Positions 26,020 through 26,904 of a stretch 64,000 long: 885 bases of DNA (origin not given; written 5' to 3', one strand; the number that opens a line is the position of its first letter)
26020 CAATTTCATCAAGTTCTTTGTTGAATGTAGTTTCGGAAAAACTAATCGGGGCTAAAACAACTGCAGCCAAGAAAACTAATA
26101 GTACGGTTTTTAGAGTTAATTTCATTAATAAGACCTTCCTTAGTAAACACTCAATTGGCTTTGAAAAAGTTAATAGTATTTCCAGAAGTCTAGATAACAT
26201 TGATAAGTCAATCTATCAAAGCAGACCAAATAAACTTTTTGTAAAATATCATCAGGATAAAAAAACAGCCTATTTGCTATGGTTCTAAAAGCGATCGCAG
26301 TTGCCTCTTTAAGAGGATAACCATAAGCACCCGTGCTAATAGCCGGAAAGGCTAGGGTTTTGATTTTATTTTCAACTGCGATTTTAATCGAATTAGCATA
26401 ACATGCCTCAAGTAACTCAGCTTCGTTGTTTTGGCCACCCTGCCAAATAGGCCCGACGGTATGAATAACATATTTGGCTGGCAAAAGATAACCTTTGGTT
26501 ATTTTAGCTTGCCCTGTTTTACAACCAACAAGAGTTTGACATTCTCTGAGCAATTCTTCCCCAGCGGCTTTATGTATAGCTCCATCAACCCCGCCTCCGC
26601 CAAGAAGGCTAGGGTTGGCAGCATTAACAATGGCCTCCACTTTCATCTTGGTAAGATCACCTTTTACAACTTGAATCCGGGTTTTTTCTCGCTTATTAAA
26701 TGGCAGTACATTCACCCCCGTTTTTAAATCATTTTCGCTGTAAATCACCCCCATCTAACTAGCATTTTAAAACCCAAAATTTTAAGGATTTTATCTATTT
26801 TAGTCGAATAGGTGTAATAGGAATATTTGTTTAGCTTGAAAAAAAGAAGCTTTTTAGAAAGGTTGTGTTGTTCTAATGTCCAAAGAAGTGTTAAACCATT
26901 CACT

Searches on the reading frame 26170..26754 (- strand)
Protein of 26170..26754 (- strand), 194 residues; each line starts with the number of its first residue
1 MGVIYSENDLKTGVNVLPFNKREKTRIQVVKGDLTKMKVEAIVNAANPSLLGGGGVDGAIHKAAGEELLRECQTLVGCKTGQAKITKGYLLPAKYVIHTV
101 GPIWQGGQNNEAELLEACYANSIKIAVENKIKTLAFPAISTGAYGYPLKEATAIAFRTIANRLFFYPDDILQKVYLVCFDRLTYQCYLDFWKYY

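Call 53: search_protein_families(library=pfam, proteins=[window:26170-26754:-], max_evalue=0.00001)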
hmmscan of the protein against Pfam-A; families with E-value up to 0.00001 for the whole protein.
window:26170-26754:- (194 aa): 1 family
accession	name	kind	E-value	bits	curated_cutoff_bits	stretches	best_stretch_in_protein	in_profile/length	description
PF01661.27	Macro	-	8.5e-47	158.4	22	1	43-155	1-118/118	Macro domain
